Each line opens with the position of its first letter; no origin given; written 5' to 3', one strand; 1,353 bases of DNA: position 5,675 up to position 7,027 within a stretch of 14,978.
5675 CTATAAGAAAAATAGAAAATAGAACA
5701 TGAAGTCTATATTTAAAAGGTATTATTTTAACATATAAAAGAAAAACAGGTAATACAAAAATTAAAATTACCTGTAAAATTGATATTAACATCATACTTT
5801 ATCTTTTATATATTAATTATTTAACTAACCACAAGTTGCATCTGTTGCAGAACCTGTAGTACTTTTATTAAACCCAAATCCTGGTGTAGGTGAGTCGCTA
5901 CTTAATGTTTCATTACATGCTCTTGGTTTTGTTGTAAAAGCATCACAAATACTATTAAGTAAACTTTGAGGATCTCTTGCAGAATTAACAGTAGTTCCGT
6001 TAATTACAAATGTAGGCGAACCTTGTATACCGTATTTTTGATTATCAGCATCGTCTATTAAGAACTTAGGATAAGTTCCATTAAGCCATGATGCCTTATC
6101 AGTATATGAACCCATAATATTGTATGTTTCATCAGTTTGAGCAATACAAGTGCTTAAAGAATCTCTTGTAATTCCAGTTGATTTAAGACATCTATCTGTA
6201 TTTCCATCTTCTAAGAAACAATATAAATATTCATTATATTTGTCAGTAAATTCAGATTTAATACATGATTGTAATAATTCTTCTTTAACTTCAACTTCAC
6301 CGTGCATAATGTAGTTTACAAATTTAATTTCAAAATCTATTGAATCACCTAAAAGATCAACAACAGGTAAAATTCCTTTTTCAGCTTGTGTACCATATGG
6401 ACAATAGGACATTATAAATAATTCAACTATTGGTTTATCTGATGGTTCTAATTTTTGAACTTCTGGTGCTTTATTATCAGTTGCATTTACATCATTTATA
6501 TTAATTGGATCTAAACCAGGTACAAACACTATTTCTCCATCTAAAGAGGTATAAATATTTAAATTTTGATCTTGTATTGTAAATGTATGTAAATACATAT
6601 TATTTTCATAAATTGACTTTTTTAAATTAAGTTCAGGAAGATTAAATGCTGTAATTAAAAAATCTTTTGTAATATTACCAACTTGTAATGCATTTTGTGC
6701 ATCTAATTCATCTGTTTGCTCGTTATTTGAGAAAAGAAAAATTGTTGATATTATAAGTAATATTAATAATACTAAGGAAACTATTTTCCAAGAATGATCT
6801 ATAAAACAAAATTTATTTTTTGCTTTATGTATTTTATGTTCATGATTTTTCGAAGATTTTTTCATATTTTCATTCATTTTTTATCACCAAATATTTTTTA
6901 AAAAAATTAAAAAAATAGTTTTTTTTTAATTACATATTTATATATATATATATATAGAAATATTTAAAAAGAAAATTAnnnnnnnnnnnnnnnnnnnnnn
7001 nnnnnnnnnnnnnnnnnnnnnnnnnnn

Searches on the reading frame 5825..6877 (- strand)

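Call 16: search_protein_families(library=pfam, proteins=[window:5825-6877:-], max_evalue=0.01)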
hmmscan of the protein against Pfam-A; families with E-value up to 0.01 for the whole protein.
window:5825-6877:- (350 aa): 2 families
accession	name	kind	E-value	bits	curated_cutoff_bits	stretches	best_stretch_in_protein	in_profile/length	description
PF03227.22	GILT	-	0.0042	17.8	22.4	0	152-232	3-105/107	Gamma interferon inducible lysosomal thiol reductase (GILT)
PF13462.12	Thioredoxin_4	-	0.0085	16.7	23.2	0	278-308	131-161/165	Thioredoxin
